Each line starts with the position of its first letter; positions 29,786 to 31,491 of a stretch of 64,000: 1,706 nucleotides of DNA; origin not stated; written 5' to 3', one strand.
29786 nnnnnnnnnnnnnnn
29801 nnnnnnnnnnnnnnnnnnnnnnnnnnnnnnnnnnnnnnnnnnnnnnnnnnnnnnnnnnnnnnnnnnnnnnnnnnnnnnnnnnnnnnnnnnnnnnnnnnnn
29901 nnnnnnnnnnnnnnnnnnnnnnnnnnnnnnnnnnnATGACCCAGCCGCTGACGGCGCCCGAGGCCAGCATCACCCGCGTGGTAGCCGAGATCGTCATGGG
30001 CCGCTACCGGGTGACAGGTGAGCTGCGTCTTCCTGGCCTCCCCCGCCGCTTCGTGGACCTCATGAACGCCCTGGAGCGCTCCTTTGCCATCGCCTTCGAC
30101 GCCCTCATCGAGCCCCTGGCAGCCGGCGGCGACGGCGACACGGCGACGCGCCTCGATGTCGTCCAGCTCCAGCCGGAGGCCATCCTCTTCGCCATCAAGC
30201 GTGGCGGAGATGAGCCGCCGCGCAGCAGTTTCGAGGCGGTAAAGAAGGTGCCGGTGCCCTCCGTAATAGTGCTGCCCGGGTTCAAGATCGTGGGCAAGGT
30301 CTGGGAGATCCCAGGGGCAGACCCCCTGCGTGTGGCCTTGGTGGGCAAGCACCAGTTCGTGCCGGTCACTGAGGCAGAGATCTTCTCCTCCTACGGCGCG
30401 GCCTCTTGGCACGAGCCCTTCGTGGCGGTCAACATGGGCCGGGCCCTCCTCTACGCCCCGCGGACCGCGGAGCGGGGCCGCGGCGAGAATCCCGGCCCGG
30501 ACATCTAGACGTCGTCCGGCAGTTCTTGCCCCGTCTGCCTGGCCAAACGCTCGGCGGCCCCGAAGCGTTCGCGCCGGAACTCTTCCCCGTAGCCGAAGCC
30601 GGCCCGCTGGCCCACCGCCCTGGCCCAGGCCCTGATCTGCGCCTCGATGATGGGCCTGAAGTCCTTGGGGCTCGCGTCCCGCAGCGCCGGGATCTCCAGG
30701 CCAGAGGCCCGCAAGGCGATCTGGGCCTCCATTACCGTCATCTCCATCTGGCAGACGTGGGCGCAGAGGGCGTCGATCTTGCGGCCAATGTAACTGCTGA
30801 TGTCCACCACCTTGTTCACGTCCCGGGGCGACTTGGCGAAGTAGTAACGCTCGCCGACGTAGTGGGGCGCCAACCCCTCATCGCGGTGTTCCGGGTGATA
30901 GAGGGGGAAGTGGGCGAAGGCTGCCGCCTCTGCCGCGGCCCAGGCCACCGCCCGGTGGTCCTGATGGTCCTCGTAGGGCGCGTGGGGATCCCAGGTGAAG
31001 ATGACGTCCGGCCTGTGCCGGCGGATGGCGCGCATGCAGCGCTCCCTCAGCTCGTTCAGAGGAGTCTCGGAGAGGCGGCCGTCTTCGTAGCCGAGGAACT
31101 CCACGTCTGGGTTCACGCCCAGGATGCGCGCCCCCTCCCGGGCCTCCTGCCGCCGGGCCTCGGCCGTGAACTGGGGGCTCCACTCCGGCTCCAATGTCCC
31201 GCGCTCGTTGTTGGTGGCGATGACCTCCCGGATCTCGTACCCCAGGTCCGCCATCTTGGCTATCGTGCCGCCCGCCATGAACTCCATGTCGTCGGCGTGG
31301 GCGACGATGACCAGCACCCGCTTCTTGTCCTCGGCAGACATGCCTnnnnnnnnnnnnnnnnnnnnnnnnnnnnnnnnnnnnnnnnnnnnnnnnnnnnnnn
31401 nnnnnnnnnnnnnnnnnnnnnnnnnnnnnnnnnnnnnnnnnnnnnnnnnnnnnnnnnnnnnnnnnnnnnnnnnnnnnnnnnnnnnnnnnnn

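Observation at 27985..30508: GEMM-I (c-di-GMP) riboswitch-like leader in front of a coupled GGDEF -> HD-GYP -> unknown-protein operon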

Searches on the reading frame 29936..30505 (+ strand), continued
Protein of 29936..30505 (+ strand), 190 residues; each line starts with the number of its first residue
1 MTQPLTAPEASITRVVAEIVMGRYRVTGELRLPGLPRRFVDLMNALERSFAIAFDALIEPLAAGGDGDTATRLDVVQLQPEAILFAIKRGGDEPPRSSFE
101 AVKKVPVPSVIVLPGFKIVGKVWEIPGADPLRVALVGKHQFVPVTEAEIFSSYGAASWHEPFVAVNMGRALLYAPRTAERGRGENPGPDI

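Call 48: find_encoding_contigs(protein=P0160, flank=5000, max_places=1)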
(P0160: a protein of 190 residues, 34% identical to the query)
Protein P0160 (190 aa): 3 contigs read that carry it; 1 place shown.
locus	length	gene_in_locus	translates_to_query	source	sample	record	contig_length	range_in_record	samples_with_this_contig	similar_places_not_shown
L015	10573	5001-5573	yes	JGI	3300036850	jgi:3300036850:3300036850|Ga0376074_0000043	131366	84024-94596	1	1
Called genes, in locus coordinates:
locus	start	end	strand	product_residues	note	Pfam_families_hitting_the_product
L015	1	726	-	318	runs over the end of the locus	PF00296:Bac_luciferase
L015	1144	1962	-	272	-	PF00376:MerR, PF13411:MerR_1, PF09278:MerR-DNA-bind (weak)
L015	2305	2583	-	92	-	-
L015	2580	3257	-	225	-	PF13302:Acetyltransf_3, PF13420:Acetyltransf_4, PF00583:Acetyltransf_1, PF13523:Acetyltransf_8 (weak)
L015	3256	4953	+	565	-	PF04675:DNA_ligase_A_N, PF01068:DNA_ligase_A_M, PF04679:DNA_ligase_A_C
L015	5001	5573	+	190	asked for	PF20660:DUF6812 (weak)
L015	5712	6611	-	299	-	PF00581:Rhodanese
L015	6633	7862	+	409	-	PF00266:Aminotran_5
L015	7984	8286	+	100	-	-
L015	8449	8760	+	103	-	-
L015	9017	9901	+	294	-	-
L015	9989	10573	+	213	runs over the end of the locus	PF03167:UDG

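Call 49: find_encoding_contigs(protein=P0211, flank=5000, max_places=1)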
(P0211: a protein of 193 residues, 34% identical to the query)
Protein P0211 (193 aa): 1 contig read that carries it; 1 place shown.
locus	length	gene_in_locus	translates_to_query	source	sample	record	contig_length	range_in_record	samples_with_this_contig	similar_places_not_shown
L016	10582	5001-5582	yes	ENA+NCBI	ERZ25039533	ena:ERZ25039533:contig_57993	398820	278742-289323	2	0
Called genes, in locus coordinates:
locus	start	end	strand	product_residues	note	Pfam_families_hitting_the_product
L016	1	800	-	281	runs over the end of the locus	PF00376:MerR, PF13411:MerR_1, PF09278:MerR-DNA-bind (weak)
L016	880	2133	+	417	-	PF01979:Amidohydro_1, PF07969:Amidohydro_3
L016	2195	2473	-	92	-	-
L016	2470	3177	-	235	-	PF13302:Acetyltransf_3, PF13420:Acetyltransf_4, PF13523:Acetyltransf_8 (weak), PF00583:Acetyltransf_1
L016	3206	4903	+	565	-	PF04675:DNA_ligase_A_N, PF01068:DNA_ligase_A_M, PF04679:DNA_ligase_A_C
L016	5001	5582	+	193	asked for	PF20660:DUF6812 (faint)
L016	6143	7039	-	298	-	PF00581:Rhodanese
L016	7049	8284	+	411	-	PF00266:Aminotran_5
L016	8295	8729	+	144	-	-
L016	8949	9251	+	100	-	-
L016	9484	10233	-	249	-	-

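Call 50: find_encoding_contigs(protein=P0240, flank=5000, max_places=1)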
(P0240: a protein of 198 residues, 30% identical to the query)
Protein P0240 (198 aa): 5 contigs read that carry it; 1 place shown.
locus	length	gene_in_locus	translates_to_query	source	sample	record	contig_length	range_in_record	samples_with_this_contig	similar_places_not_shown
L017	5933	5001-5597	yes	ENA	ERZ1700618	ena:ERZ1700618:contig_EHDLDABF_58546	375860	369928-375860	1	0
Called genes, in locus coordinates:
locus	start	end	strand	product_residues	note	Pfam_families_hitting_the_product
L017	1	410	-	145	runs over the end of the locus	-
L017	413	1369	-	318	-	PF00296:Bac_luciferase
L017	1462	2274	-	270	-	PF00376:MerR, PF13411:MerR_1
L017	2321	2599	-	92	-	-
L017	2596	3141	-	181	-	PF00583:Acetyltransf_1, PF13302:Acetyltransf_3, PF13420:Acetyltransf_4, PF13523:Acetyltransf_8 (weak)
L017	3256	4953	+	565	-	PF04675:DNA_ligase_A_N, PF01068:DNA_ligase_A_M, PF04679:DNA_ligase_A_C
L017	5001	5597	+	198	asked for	PF20660:DUF6812 (weak)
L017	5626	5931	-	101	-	?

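Call 51: find_encoding_contigs(protein=P0251, flank=5000, max_places=1)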
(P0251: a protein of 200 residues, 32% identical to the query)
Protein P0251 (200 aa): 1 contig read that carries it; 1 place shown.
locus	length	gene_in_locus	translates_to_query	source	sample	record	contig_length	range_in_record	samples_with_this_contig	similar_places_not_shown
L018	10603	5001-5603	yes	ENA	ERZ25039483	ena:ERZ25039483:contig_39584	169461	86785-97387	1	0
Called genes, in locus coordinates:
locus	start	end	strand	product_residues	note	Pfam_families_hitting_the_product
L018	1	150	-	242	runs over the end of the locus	PF00528:BPD_transp_1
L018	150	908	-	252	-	PF00528:BPD_transp_1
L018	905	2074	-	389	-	PF00005:ABC_tran, PF13304:AAA_21 (faint), PF00571:CBS (faint)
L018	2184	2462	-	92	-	-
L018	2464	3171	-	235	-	PF13302:Acetyltransf_3, PF13420:Acetyltransf_4 (weak), PF00583:Acetyltransf_1, PF13523:Acetyltransf_8 (weak)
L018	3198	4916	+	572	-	PF04675:DNA_ligase_A_N, PF01068:DNA_ligase_A_M, PF04679:DNA_ligase_A_C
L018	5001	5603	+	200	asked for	PF20660:DUF6812 (faint)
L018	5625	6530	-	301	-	PF00581:Rhodanese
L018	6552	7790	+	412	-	PF00266:Aminotran_5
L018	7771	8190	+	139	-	-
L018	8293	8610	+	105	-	-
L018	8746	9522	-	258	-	-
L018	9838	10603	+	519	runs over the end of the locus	-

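Call 57: predict_structure(alignment_id=A4)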
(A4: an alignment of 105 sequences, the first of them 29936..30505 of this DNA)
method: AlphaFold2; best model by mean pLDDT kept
length: 190 residues; sequences in the alignment: 105
mean_pLDDT: 81.4   pTM: 0.77
mean pLDDT of the five models: 81.4, 81.3, 78.5, 77.9, 77.7
residues with pLDDT >= 90: 91; 70-90: 51; 50-70: 33; < 50: 15
segments of 3 or more residues with pLDDT < 50: 1-4, 181-189
pLDDT, mean of each block of 10 residues (from residue 1): 51 91 95 83 84 95 74 95 95 68 84 97 77 60 95 89 94 78 43
secondary structure, 60 per line:
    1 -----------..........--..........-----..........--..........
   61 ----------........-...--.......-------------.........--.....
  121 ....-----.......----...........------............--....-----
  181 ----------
elements in order: E12-21 E24-33 H39-48 E51-60 E71-78 E85-91 E105-113 E116-124 H130-136 E141-151 E158-166 E172-175

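Call 59: fold_search(model_id=the predicted structure, library=pdb)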
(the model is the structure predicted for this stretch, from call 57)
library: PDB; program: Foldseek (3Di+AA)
matches with E <= 10: 1243; with E <= 0.001: 0
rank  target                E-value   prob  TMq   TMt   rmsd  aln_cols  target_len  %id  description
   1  4emg_A                7.3e-03  1.00  0.26  0.66   3.6        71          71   15  Crystal structure of SpLsm3 (released 2012-06-13)
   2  6ppq_E                7.3e-03  1.00  0.26  0.61   9.8        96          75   11  Structure of S. pombe Lsm1-7 with RNA, polyuridine with 3' adenosine (released 2020-06-17)
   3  4n0a_F                8.5e-03  1.00  0.25  0.56   9.1        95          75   14  Crystal structure of Lsm2-3-Pat1C complex from Saccharomyces cerevisiae (released 2013-12-04)
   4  3swn_D                1.2e-02  1.00  0.27  0.66   9.4        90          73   11  Structure of the LSm657 Complex: An Assembly Intermediate of the LSm1 7 and LSm2 8 Rings (released 2011-10-26)
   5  4pjo_q                1.2e-02  1.00  0.29  0.59  11.5        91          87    9  Minimal U1 snRNP (released 2014-12-31)
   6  6ppq_C                1.3e-02  1.00  0.27  0.62   9.3        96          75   12  Structure of S. pombe Lsm1-7 with RNA, polyuridine with 3' adenosine (released 2020-06-17)
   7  4m77_J                1.6e-02  1.00  0.26  0.63   3.9        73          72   12  Crystal structure of Lsm2-8 complex, space group I212121 (released 2013-11-13)
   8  6ppn_D                1.7e-02  1.00  0.27  0.56   3.5        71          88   11  Structure of S. pombe Lsm2-8 with unprocessed U6 snRNA (released 2020-06-17)
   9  3swn_S                1.7e-02  1.00  0.27  0.67   8.9        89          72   11  Structure of the LSm657 Complex: An Assembly Intermediate of the LSm1 7 and LSm2 8 Rings (released 2011-10-26)
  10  4m77_C                1.8e-02  1.00  0.27  0.67   2.4        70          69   11  Crystal structure of Lsm2-8 complex, space group I212121 (released 2013-11-13)
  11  4n0a_A                1.8e-02  1.00  0.29  0.63   9.2        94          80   12  Crystal structure of Lsm2-3-Pat1C complex from Saccharomyces cerevisiae (released 2013-12-04)
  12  4pjo_Q                2.0e-02  1.00  0.29  0.61  10.1        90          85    8  Minimal U1 snRNP (released 2014-12-31)
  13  4pjo_C                2.0e-02  1.00  0.29  0.60  10.9        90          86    9  Minimal U1 snRNP (released 2014-12-31)
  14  3jcr_S                2.1e-02  1.00  0.25  0.56   3.9        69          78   13  3D structure determination of the human*U4/U6.U5* tri-snRNP complex (released 2016-03-09)
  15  6n7r_N                2.1e-02  1.00  0.26  0.53   5.9        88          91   14  Saccharomyces cerevisiae spliceosomal E complex (ACT1) (released 2019-09-18)
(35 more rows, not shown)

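Call 72: search_protein_families(library=pfam, proteins=[P0092, P0105, P0096, P0086, P0104, P0114, P0149, P0055, P0078, P0095], max_evalue=0.001)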
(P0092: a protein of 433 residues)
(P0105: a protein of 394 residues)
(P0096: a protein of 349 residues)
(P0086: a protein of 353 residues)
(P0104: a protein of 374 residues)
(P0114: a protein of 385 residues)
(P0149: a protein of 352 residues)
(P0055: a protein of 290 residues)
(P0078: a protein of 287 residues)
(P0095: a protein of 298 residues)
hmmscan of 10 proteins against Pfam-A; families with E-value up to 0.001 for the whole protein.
P0092 (433 aa): 2 families
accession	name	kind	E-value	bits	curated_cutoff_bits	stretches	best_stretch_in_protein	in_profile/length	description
PF00027.35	cNMP_binding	-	1.7e-17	63.6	27.5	1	322-407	2-86/89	Cyclic nucleotide-binding domain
PF20660.2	DUF6812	-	2.6e-11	43.8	27.1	1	112-165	2-53/53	Family of unknown function (DUF6812)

P0105 (394 aa): 2 families
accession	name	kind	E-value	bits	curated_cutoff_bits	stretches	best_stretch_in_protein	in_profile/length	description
PF00027.35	cNMP_binding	-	3.4e-19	69.1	27.5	1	237-324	2-88/89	Cyclic nucleotide-binding domain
PF20660.2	DUF6812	-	5.6e-07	29.9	27.1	0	137-169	22-53/53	Family of unknown function (DUF6812)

P0096 (349 aa): 2 families
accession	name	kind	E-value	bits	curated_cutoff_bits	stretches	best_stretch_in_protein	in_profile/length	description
PF00027.35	cNMP_binding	-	1.3e-20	73.6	27.5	1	238-325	2-88/89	Cyclic nucleotide-binding domain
PF20660.2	DUF6812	-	3.1e-06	27.5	27.1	0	33-78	11-53/53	Family of unknown function (DUF6812)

P0086 (353 aa): 2 families
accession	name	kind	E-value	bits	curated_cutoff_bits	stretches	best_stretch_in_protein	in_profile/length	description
PF00027.35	cNMP_binding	-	5.8e-17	61.9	27.5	1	239-325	3-88/89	Cyclic nucleotide-binding domain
PF20660.2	DUF6812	-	3.5e-13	49.8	27.1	1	116-170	1-53/53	Family of unknown function (DUF6812)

P0104 (374 aa): 2 families
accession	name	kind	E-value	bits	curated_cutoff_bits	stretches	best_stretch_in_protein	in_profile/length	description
PF00027.35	cNMP_binding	-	8.4e-18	64.6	27.5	1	258-344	3-88/89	Cyclic nucleotide-binding domain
PF20660.2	DUF6812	-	5.3e-08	33.2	27.1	0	44-78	2-41/53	Family of unknown function (DUF6812)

P0114 (385 aa): 2 families
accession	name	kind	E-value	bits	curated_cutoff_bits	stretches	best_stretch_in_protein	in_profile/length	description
PF00027.35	cNMP_binding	-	9.6e-15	54.8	27.5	1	235-321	2-87/89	Cyclic nucleotide-binding domain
PF20660.2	DUF6812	-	1.8e-12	47.5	27.1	1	31-78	10-53/53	Family of unknown function (DUF6812)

P0149 (352 aa): 2 families
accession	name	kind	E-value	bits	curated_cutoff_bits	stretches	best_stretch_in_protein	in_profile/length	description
PF00027.35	cNMP_binding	-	6.6e-18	64.9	27.5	1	239-320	6-86/89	Cyclic nucleotide-binding domain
PF20660.2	DUF6812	-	2.7e-10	40.5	27.1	1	117-168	2-51/53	Family of unknown function (DUF6812)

P0055 (290 aa): 1 family
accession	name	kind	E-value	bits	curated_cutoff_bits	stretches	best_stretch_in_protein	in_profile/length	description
PF20660.2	DUF6812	-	2.7e-10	40.5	27.1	1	105-155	1-49/53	Family of unknown function (DUF6812)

P0078 (287 aa): 1 family
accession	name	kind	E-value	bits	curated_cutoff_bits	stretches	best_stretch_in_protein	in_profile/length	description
PF20660.2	DUF6812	-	4.2e-07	30.3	27.1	1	111-163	1-51/53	Family of unknown function (DUF6812)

P0095 (298 aa): 1 family
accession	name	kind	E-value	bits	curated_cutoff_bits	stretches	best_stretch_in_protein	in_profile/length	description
PF20660.2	DUF6812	-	3e-09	37.1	27.1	0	38-86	2-49/53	Family of unknown function (DUF6812)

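Call 73: list_cluster_members(proteins=[P0086, P0092, P0105, P0114, P0010, P0011, P0012])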
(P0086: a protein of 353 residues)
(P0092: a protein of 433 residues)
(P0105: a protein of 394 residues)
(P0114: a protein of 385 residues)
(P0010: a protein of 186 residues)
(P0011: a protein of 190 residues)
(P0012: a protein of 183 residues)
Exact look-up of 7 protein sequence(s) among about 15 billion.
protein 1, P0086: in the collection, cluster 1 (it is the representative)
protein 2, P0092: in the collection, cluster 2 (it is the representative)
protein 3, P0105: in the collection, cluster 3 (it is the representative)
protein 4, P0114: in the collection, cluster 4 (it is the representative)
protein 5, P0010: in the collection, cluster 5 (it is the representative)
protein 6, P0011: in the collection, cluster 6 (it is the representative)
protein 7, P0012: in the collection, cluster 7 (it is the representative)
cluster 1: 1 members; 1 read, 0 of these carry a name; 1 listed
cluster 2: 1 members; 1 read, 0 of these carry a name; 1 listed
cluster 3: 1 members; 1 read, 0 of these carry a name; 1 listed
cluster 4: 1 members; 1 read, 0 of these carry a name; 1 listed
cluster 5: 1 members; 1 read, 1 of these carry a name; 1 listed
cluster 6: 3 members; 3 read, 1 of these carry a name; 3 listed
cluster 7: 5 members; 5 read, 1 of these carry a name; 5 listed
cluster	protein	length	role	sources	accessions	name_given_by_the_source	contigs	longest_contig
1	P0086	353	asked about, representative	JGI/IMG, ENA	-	-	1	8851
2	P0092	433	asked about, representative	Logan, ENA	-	-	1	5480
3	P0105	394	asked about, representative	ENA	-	-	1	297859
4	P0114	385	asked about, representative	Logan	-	-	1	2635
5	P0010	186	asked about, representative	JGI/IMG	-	hypothetical protein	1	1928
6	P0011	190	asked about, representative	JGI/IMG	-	-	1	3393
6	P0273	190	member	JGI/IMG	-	hypothetical protein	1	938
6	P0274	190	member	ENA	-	-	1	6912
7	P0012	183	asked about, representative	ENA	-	-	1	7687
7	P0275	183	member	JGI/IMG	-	hypothetical protein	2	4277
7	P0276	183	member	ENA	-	-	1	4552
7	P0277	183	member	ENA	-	-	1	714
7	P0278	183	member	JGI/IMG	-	-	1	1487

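Call 79: find_related_loci(query=A8, collection=metagenome_contigs, flank=4000)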
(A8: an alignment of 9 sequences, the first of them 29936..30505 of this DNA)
Query A8 (190 aa) in metagenome_contigs; peptide patterns used: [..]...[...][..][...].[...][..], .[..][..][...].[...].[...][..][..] (x = any residue, [..] = any of these).
206 stretches matched a pattern; 7 encode a relative of the query (tblastn E <= 1e-3); 7 distinct loci.
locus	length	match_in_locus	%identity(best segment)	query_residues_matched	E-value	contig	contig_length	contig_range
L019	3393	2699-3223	44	6-182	2e-40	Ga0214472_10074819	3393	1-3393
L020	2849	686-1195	40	13-186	5e-35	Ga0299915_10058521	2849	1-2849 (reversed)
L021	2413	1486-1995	39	13-186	2e-33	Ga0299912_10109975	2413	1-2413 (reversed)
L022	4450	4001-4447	38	18-167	9e-30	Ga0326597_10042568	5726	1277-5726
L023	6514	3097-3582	35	15-176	6e-27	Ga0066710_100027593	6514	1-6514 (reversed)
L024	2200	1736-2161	39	4-149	2e-26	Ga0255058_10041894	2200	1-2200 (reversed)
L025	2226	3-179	42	129-186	4e-10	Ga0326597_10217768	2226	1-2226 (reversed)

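Call 85: search_solved_structures(query=A4, max_evalue=1)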
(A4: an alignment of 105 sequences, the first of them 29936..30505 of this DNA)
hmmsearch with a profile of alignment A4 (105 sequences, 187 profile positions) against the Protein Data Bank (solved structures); distinct sequences matched with E-value up to 1: 1.
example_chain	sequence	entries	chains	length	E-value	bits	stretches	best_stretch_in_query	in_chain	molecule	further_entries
6rs2_B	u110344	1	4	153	0.43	13.1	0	22-54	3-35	Metal transporter CNNM4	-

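Call 87: search_protein_families(library=ncbifam, proteins=[window:29936-30505:+], max_evalue=0.01)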
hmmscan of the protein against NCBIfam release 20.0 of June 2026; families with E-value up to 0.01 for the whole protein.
window:29936-30505:+ (190 aa): 0 families

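Call 90: find_homologous_proteins(query=P0086, max_evalue=0.00001)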
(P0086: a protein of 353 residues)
Query P0086 (353 aa): 54 proteins with E <= 0.00001 among 6463 candidates.
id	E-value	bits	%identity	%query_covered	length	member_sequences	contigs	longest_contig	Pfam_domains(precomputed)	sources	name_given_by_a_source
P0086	1.4e-226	769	100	100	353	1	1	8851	PF20660.3,PF00027.36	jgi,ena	-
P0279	1.2e-104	368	52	97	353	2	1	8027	PF20660.3,PF00027.36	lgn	-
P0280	1.8e-104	367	53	97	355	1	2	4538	PF20660.3,PF00027.36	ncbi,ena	ncbi:MAG: cyclic nucleotide-binding domain-containing protein [Chloroflexota bacterium]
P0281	1.5e-101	358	52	95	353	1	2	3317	PF20660.3,PF00027.36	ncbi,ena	-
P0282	6.8e-10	57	31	27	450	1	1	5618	PF14559.13,PF00027.36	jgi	jgi:cAMP-dependent protein kinase regulator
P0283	7.6e-9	53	34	27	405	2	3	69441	PF00027.36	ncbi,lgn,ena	-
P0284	6.1e-8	50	32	27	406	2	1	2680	PF00027.36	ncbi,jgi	-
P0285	1.0e-7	49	34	30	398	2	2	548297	PF00027.36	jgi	jgi:CRP/FNR family transcriptional regulator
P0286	1.0e-7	49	33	28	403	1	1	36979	PF00027.36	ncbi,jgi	jgi:CRP-like cAMP-binding protein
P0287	1.3e-7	49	33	27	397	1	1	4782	PF00027.36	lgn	-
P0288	1.5e-7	49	33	27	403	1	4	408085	PF00027.36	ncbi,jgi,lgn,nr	ncbi:MAG: Crp/Fnr family transcriptional regulator [Leptospira sp.]|jgi:CRP-like cAMP-binding protei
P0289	2.1e-7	48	35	27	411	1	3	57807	PF00027.36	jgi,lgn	jgi:CRP/FNR family transcriptional regulator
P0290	2.3e-7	48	33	27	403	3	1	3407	PF00027.36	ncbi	-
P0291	2.4e-7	48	33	27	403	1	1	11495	PF00027.36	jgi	jgi:CRP/FNR family transcriptional regulator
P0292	3.0e-7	48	35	27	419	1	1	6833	PF00027.36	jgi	jgi:CRP/FNR family transcriptional regulator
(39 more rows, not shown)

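Call 92: find_encoding_contigs(protein=P0086, flank=5000, max_places=2)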
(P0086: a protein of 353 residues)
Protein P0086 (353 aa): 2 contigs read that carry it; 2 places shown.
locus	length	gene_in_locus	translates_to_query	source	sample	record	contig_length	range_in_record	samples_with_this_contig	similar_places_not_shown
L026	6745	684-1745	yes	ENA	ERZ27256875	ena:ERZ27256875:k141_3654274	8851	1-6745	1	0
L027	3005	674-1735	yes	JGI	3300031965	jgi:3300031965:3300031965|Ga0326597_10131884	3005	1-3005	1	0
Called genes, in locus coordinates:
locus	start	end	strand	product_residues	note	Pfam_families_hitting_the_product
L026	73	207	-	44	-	-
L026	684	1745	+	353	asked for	PF20660:DUF6812, PF00027:cNMP_binding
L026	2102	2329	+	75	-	-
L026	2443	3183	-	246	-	PF01209:Ubie_methyltran, PF13489:Methyltransf_23, PF13847:Methyltransf_31, PF08241:Methyltransf_11, PF08242:Methyltransf_12, PF13649:Methyltransf_25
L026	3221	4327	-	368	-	PF01041:DegT_DnrJ_EryC1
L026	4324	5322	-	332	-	PF04321:RmlD_sub_bind, PF01073:3Beta_HSD, PF01370:Epimerase, PF02719:Polysacc_synt_2 (faint), PF16363:GDP_Man_Dehyd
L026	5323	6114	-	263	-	PF00535:Glycos_transf_2, PF13641:Glyco_tranf_2_3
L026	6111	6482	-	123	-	PF10639:TMEM234 (weak), PF00892:EamA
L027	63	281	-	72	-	-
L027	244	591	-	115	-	-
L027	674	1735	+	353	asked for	PF20660:DUF6812, PF00027:cNMP_binding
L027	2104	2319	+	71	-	-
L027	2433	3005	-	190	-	?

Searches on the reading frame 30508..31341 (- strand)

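Call 5: search_protein_families(library=pfam, proteins=[window:30508-31341:-], max_evalue=0.01)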
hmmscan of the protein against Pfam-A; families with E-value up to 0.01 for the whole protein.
window:30508-31341:- (278 aa): 1 family
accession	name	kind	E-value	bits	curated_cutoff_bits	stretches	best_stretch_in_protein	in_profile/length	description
PF02585.22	PIG-L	-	2.6e-31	109.2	28.2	1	10-139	1-128/129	GlcNAc-PI de-N-acetylase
